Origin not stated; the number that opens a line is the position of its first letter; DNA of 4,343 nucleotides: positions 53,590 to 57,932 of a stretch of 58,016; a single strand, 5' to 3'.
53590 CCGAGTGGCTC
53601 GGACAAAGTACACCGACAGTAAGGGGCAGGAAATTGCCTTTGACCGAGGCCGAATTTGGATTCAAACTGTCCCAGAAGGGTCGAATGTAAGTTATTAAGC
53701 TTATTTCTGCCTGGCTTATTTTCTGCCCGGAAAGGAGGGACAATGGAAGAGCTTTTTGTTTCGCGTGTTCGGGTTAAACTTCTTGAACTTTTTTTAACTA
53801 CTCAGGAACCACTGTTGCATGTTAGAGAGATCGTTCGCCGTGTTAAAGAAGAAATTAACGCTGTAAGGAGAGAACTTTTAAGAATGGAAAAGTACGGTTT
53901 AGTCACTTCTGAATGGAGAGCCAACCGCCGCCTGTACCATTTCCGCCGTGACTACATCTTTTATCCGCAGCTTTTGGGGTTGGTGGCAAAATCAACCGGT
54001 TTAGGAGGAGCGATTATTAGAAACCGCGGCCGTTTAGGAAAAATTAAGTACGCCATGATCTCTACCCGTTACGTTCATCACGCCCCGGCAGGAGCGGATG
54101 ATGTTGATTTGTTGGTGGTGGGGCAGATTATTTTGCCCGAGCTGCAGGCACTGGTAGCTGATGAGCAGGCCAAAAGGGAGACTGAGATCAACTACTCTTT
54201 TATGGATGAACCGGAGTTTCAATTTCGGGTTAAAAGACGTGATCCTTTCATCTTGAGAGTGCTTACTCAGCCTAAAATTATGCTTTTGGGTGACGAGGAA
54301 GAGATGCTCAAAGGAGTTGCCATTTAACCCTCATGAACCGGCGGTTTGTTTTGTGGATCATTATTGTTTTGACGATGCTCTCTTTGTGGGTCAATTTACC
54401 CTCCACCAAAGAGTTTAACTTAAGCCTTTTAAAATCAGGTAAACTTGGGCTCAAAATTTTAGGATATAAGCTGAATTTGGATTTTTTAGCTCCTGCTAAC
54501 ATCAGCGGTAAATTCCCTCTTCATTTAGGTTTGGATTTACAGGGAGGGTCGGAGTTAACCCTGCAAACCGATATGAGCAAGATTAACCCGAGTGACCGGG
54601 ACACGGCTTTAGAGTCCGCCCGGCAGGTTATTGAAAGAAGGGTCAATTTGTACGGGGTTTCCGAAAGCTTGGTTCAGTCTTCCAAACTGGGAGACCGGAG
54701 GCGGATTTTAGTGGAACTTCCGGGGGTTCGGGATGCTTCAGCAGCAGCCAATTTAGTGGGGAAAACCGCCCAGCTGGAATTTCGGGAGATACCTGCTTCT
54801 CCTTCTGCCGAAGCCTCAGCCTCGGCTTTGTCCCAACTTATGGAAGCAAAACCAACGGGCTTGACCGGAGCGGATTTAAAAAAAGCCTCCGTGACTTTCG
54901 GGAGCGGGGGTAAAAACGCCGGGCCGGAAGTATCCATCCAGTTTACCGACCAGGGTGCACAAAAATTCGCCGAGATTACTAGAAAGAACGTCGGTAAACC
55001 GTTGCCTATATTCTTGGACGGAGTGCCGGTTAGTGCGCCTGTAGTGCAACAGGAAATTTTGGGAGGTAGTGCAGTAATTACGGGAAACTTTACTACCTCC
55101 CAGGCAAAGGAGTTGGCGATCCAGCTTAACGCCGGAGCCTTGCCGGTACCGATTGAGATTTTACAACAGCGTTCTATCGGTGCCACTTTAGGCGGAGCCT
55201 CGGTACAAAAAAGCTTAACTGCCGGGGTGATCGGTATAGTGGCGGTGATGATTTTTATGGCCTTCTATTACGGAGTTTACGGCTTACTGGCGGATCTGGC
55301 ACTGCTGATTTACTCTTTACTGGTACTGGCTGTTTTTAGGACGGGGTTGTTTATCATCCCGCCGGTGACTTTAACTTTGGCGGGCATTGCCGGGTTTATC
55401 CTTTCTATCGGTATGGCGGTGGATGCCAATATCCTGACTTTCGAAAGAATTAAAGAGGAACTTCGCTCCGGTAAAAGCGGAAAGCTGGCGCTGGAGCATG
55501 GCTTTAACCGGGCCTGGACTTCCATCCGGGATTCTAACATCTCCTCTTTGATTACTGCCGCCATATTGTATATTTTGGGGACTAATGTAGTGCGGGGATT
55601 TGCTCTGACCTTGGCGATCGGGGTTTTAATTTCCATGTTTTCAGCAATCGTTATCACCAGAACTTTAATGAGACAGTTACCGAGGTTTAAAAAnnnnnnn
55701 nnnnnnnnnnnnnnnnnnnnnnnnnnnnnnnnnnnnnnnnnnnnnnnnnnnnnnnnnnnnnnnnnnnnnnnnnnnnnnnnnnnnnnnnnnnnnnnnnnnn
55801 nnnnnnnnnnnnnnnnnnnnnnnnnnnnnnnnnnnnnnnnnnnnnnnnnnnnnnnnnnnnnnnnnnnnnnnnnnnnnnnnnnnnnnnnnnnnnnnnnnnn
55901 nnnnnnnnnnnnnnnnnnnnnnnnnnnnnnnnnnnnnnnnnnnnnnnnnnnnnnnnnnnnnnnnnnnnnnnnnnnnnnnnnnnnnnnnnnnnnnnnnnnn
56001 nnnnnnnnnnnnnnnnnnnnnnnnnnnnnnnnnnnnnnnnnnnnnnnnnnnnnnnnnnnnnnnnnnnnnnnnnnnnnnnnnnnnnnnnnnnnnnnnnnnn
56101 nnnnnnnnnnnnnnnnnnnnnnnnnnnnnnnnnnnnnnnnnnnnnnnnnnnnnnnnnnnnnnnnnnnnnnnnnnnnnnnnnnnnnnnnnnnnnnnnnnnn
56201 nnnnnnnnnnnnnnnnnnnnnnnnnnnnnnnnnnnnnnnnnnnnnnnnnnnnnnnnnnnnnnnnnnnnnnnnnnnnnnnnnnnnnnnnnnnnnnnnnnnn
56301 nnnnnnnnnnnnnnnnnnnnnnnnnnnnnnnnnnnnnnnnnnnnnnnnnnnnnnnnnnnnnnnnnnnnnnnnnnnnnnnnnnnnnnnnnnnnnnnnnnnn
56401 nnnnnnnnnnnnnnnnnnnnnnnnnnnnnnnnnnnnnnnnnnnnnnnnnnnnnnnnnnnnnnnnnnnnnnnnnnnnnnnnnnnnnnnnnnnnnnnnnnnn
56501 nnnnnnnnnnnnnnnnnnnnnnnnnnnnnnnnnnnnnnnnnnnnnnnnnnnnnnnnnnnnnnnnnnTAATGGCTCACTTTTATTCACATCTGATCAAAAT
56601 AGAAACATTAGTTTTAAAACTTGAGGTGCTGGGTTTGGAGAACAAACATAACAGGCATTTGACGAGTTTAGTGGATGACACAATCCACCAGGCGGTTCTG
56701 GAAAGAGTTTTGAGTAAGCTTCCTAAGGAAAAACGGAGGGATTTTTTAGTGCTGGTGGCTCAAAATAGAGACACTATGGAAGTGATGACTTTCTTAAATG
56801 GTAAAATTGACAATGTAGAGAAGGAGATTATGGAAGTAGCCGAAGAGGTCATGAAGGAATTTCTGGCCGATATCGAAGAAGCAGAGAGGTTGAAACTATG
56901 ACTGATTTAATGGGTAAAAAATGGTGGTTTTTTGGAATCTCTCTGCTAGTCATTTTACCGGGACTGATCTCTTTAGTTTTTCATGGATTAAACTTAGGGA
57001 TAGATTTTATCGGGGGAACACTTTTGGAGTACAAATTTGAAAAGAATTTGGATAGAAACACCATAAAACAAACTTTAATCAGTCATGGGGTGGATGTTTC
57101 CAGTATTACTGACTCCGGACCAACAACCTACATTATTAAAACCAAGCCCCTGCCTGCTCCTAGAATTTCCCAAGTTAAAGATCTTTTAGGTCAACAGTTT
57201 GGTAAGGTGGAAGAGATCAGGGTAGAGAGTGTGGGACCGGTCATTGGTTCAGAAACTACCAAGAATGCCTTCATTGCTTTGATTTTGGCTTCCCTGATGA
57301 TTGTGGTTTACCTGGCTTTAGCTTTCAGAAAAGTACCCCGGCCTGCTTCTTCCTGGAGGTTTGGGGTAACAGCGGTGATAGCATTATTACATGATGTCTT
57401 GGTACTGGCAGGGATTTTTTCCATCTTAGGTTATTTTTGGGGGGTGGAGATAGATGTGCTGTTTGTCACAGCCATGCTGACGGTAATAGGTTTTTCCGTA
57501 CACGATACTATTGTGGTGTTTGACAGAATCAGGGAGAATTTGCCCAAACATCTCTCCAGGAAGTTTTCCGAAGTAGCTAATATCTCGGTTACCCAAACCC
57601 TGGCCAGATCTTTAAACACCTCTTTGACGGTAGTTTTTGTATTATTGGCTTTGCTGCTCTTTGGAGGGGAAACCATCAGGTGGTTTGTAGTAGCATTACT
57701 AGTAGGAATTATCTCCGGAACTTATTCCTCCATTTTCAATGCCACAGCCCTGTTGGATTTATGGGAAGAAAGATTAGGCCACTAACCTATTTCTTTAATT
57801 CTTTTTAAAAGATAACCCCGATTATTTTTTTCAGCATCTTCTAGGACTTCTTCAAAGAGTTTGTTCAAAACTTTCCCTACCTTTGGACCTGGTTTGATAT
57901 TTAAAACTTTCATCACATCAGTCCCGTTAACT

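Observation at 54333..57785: secD and secF separated by two translationally coupled unknown genes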

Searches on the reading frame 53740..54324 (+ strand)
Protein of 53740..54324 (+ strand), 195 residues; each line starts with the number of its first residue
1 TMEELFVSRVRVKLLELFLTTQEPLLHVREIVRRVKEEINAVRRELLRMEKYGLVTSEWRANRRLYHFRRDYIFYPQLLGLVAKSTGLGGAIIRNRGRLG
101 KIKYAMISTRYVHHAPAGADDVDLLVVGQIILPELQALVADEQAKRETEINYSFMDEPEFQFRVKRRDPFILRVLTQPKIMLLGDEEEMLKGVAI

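Call 16: search_protein_families(library=pfam, proteins=[window:53740-54324:+], max_evalue=0.01)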
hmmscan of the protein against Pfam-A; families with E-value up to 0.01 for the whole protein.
window:53740-54324:+ (195 aa): 1 family
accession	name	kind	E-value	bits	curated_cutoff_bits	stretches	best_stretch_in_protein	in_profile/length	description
PF25212.1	HVO_A0114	-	0.009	16.2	27.6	0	9-60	22-71/84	HVO_A0114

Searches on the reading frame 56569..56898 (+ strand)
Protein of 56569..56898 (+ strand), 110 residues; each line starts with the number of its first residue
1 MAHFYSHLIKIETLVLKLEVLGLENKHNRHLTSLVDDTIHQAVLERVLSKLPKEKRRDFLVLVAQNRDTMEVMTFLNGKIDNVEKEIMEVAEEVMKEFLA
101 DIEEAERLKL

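Call 3: search_protein_families(library=pfam, proteins=[window:56569-56898:+], max_evalue=1)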
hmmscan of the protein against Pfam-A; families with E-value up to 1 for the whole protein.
window:56569-56898:+ (110 aa): 4 families
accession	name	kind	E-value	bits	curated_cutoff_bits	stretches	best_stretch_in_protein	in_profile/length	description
PF22413.2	OGT_N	-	0.02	15.4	27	1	71-106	29-65/72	Methylated DNA-protein cysteine MeTransferase OGT N-terminal domain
PF18908.5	DUF5663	-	0.048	14.7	23.7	1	28-95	15-81/84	Protein of unknown function (DUF5663)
PF22618.1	RskA_N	-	0.076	13.6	27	1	43-70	20-47/48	Anti-sigma-K factor RskA, N-terminal domain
PF14841.11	FliG_M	-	0.14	12.9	25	0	46-69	30-53/76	FliG middle domain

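Call 4: search_protein_families(library=ncbifam, proteins=[window:56569-56898:+], max_evalue=1)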
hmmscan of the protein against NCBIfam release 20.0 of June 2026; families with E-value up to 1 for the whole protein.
window:56569-56898:+ (110 aa): 1 family
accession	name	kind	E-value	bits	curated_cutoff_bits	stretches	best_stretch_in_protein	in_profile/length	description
NF041498.2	MobP2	subfamily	0.011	15.4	200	1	4-106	201-299/335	MobP2 family relaxase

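Call 11: find_homologous_proteins(query=window:56569-56898:+)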
Query window:56569-56898:+ (110 aa): 1 proteins with E <= 0.001 among 16 candidates.
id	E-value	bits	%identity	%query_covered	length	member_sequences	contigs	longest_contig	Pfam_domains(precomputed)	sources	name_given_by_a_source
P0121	9.8e-61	220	100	100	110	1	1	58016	-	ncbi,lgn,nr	ncbi:MAG: hypothetical protein Q7S44_04550 [bacterium]|nr:hypothetical protein [bacterium]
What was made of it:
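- Tried and rejected: The word-indexed homology search with Y alone found only itself (call 11).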

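Call 39: search_protein_families(library=pfam, alignment_id=A5, max_evalue=0.01)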
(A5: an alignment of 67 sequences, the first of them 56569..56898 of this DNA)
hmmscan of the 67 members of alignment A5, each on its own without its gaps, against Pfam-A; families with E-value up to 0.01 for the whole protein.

A. member 1, window:56569-56898:+ (110 aa): 0 families

B. families by the number of members that match (of 67 scanned): 17 families
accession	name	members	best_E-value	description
PF18908.5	DUF5663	11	5.6e-06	Protein of unknown function (DUF5663)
PF20184.3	DUF6547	3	0.00065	Family of unknown function (DUF6547)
PF11838.14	ERAP1_C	3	0.0015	ERAP1-like C-terminal domain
PF22053.2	DUF6938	2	0.00068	Domain of unknown function (DUF6938)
PF07464.16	ApoLp-III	2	0.0021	Apolipophorin-III precursor (apoLp-III)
PF20653.3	COG6_C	2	0.0082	Conserved Oligomeric Golgi complex subunit 6, C-terminal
PF16418.11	CNOT1_HEAT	1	0.0035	CCR4-NOT transcription complex subunit 1 HEAT repeat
PF19233.4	DUF5886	1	0.0044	Family of unknown function (DUF5886)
PF01442.23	Apolipoprotein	1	0.0048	Apolipoprotein A1/A4/E domain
PF17910.6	FeoB_Cyto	1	0.0065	FeoB cytosolic helical domain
PF12729.13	4HB_MCP_1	1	0.007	Four helix bundle sensory module for signal transduction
PF19952.5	DUF6414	1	0.0073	Domain of unknown function (DUF6414)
PF05918.17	API5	1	0.008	Apoptosis inhibitory protein 5 (API5)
PF07586.16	HXXSHH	1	0.0081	Protein of unknown function (DUF1552)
PF24276.1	DUF7469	1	0.0094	Family of unknown function (DUF7469)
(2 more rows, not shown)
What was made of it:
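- On DUF5663 (PF18908), for Y: Of its relatives, 11/67 hit at E<=0.01, best 5.6e-6 (call 39).
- Closest known: DUF5663. Same: Y-family members give sub-threshold to weak hits: 11/67 at E<=0.01, best 5.6e-6 (call 39).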

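Call 40: search_solved_structures(query=A5, max_evalue=10, show_alignments=1)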
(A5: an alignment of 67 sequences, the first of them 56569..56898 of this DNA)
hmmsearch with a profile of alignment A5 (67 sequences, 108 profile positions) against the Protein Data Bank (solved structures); distinct sequences matched with E-value up to 10: 17.
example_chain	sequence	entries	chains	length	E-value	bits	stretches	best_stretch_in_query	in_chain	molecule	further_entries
5h7b_A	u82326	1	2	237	0.012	19.2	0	48-70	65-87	Immunoglobulin G-binding protein A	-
5h7a_C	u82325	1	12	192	0.019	18.5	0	48-70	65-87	Immunoglobulin G-binding protein A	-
5h79_D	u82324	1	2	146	0.042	17.3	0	48-70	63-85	Immunoglobulin G-binding protein A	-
4gpm_A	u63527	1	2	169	0.073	16.6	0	52-85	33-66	Engineered Protein OR264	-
6pmi_F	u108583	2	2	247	0.13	15.8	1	25-105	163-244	RNA polymerase sigma factor FliA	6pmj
5jsn_B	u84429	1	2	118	0.49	13.9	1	11-98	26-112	Bcl2 inhibitor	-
7dkl_A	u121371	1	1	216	0.68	13.5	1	8-77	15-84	DEP domain-containing mTOR-interacting protein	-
9spj_ZJ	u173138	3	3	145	0.69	13.4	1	50-106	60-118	40S ribosomal protein S18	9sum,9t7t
3j80_S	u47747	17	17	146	0.94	13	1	50-106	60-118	uS13 | KLLA0B01562p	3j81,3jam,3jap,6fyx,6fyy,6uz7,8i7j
5it7_S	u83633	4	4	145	0.97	13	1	50-106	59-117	KLLA0B01562p | Ribosomal protein uS13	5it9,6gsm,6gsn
3j7a_S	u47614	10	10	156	1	12.9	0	50-106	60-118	40S ribosomal protein uS13 | 40S ribosomal protein S18 | 40S ribosomal protein S18, putative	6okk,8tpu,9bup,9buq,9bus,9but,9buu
3gaq_A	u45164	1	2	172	1.1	12.8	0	62-90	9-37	Female-specific histamine-binding protein 2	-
3g7x_A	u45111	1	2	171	1.1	12.7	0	63-90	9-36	Female-specific histamine-binding protein 2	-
7pzy_T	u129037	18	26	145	1.2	12.6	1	50-106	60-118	Ribosomal 40S subunit protein S18B | 40S ribosomal protein S18-B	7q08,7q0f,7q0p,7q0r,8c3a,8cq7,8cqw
1aep_A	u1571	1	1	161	1.8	12.1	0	65-103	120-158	APOLIPOPHORIN III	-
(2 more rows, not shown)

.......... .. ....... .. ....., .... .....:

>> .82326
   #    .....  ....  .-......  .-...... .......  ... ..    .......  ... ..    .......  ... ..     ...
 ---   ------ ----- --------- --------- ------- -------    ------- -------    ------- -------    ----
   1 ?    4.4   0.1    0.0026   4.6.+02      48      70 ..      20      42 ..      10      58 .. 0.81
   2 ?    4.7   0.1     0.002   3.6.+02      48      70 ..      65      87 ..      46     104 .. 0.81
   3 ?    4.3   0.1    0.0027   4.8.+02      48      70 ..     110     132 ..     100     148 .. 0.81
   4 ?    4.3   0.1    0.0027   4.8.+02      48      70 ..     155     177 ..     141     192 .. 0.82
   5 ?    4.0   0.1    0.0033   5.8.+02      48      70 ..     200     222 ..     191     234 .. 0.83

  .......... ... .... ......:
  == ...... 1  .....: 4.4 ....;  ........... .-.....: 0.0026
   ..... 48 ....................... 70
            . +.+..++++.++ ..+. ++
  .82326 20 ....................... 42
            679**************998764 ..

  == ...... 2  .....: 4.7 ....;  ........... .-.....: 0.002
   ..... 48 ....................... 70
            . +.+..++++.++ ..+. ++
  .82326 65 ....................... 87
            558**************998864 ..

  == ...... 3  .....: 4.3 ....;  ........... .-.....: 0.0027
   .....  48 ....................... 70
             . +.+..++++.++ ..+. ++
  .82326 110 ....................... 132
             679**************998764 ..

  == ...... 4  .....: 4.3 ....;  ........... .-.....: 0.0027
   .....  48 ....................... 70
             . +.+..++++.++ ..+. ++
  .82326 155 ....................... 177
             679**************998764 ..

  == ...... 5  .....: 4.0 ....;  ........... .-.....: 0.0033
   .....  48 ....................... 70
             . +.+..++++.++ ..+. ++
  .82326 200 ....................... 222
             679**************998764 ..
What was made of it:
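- Tried and rejected: The Y profile gave nothing meaningful (call 40).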

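Call 60: predict_structure(protein=window:56569-56898:+)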
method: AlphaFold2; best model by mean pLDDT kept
length: 110 residues; sequences in the alignment: 1
mean_pLDDT: 71.2   pTM: 0.56
mean pLDDT of the five models: 71.2, 64.7, 61.7, 57.6, 54.6
residues with pLDDT >= 90: 4; 70-90: 66; 50-70: 24; < 50: 16
segments of 3 or more residues with pLDDT < 50: 1-10, 24-26
pLDDT, mean of each block of 10 residues (from residue 1): 41 51 50 68 86 89 73 84 85 81 75
secondary structure, 60 per line:
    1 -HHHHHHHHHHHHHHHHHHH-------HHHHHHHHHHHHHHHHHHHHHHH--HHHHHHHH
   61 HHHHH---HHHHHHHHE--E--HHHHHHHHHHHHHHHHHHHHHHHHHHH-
elements in order: H2-20 H28-50 H53-65 H69-76 H83-109
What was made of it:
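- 56569..56901 (+): Y (110 aa): small acidic all-helical protein with no hydrophobic segment, distantly DUF5663-like. Obligate downstream partner gene of X. Call 60 (five helices, pLDDT 71).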

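Call 64: fold_search(model_id=the predicted structure, library=pdb)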
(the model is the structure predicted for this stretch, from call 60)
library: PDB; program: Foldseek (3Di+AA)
matches with E <= 10: 46; with E <= 0.001: 0
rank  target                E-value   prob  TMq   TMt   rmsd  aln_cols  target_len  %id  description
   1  9rdk_D                1.7e+00  0.10  0.28  0.18  14.4       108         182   10  Cryo-EM structure of the human SAGA co-activator complex (released 2026-04-01)
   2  7w76_C                2.1e+00  0.07  0.24  0.19  14.7       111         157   15  Crystal structure of the K. lactis Bre1 RBD in complex with Rad6, crystal form II (released 2023-03-29)
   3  7ktr_D                2.6e+00  0.08  0.28  0.16  14.5       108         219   10  Cryo-EM structure of the human SAGA coactivator complex (TRRAP, core) (released 2021-11-10)
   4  7w75_E                2.6e+00  0.04  0.21  0.17  15.6       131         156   11  Crystal structure of the K. lactis Bre1 RBD in complex with Rad6, crystal form I (released 2023-03-29)
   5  7w75_C                2.8e+00  0.06  0.23  0.18  13.0       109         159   14  Crystal structure of the K. lactis Bre1 RBD in complex with Rad6, crystal form I (released 2023-03-29)
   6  9dis_A                3.2e+00  0.05  0.22  0.22  13.3       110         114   12  Cryo-EM structure of the heme/hemoglobin transporter ChuA, in complex with de novo designed binder H3 (released 2025-05-21)
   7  1p8c_F                4.3e+00  0.04  0.23  0.22  14.2       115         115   12  Crystal structure of TM1620 (APC4843) from Thermotoga maritima (released 2003-09-23)
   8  2h27_A                4.9e+00  0.06  0.22  0.30   6.9        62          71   14  Crystal Structure of Escherichia coli SigmaE Region 4 Bound to its-35 Element DNA (released 2006-08-22)
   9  3etx_A                4.9e+00  0.04  0.22  0.24  15.5       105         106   16  Crystal structure of bacterial adhesin FadA L14A mutant (released 2008-12-02)
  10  9lh4                  5.2e+00  0.04  0.22  0.10  12.4        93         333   14  Crystal structure of the cyclophilin 37 from Arabidopsis thaliana (released 2025-12-24)
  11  2h27_D                5.5e+00  0.06  0.23  0.32   6.8        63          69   14  Crystal Structure of Escherichia coli SigmaE Region 4 Bound to its-35 Element DNA (released 2006-08-22)
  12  5xua_F                5.5e+00  0.05  0.26  0.22   9.6       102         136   16  The ligand-free dimer of chemoreceptor MCP2201 ligand binding domain (released 2018-06-27)
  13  6in7_B                5.5e+00  0.05  0.24  0.17   7.4        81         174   14  Crystal structure of AlgU in complex with MucA(cyto) (released 2019-07-24)
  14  1p8c_D                5.5e+00  0.03  0.22  0.21  14.4       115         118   13  Crystal structure of TM1620 (APC4843) from Thermotoga maritima (released 2003-09-23)
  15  8iew_A                5.9e+00  0.05  0.27  0.10   6.3        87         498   16  Cas005-crRNA-DNA complex (released 2024-02-28)
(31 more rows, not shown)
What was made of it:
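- Noise-level hits of Y to sigma region 4 and anti-sigma complexes, and to RskA_N and FliA (calls 3, 40, 64).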

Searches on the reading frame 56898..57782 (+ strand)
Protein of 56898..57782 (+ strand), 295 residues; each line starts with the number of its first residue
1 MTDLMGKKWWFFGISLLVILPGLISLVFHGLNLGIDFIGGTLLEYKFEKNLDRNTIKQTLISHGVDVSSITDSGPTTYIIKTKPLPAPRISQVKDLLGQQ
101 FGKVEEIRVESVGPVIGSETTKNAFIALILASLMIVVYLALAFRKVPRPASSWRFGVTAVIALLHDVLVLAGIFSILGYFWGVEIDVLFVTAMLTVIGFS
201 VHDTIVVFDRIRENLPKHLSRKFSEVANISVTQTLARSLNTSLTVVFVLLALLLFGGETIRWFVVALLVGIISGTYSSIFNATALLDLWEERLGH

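Call 3: search_protein_families(library=pfam, proteins=[window:56898-57782:+], max_evalue=1)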
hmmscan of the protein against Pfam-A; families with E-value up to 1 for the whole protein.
window:56898-57782:+ (295 aa): 5 families
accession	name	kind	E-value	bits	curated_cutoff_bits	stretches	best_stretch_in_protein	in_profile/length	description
PF02355.23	SecD_SecF_C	-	5.1e-58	196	20.5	1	93-291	2-188/189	Protein export membrane protein SecD/SecF, C-terminal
PF07549.19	Sec_GG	-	1.8e-09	37.3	20.3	1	24-49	1-26/28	SecD/SecF GG Motif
PF06589.16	CRA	-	0.026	15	26.6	1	214-258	67-111/123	Circumsporozoite-related antigen (CRA)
PF00873.25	ACR_tran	-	0.13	10.3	28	1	120-282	333-478/1021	AcrB/AcrD/AcrF family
PF01061.29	ABC2_membrane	-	0.72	9.8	26.9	1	179-282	51-151/211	ABC-2 type transporter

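Call 4: search_protein_families(library=ncbifam, proteins=[window:56898-57782:+], max_evalue=1)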
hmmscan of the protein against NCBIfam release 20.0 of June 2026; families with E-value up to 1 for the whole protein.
window:56898-57782:+ (295 aa): 29 families (the best 25 are shown)
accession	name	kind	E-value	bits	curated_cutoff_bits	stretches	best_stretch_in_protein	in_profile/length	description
TIGR00966.2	transloc_SecF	equivalog_domain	3.9e-87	292.3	160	1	3-288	2-278/279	protein translocase subunit SecF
NF009583.0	PRK13024.1-3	subfamily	1.7e-75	254.5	721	1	3-291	458-735/755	protein translocase subunit SecDF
NF009581.0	PRK13024.1-1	equivalog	8.2e-66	222.6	1058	1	3-292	450-732/752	protein translocase subunit SecDF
NF009585.0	PRK13024.1-5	equivalog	1.3e-63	215.4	1037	2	107-286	800-974/993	protein translocase subunit SecDF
NF009584.0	PRK13024.1-4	equivalog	1.2e-62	212.3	1171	1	8-289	457-731/759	protein translocase subunit SecDF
NF011315.0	PRK14726.1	equivalog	1.8e-50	171.9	1249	1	4-292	549-830/855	protein translocase subunit SecDF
TIGR00916.1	2A0604s01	subfamily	1.8e-40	139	148.6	1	103-279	69-231/231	SecD/SecF family protein translocase subunit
NF009580.0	PRK13023.1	equivalog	5.9e-38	130.6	1153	1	9-286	477-747/775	protein translocase subunit SecDF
NF009582.0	PRK13024.1-2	equivalog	1.2e-33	116.1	723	1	12-286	537-821/859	protein translocase subunit SecDF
NF009540.0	PRK12911.1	equivalog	2.8e-25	87.9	1878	1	120-286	1232-1391/1403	bifunctional preprotein translocase subunit SecD/SecF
NF046001.1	SecDF_plasm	equivalog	1e-16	60.2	500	1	13-285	554-842/878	protein translocase subunit SecDF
NF006353.0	PRK08578.1-1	subfamily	8.8e-14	51.6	282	1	16-276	13-261/281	preprotein translocase subunit SecF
NF006354.0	PRK08578.1-2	equivalog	9.4e-14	51.4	353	1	13-211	25-203/296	preprotein translocase subunit SecF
NF006218.0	PRK08343.1-4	subfamily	3.6e-12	45.8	383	2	102-275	220-374/392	preprotein translocase subunit SecD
TIGR01129.1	secD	equivalog_domain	4.2e-12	45.9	244.4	1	104-285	230-396/397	protein translocase subunit SecD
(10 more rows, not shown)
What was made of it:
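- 56898..57785 (+): secF (295 aa). TIGR00966 at 4e-87; SecD_SecF_C at 5e-58 (calls 3, 4).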
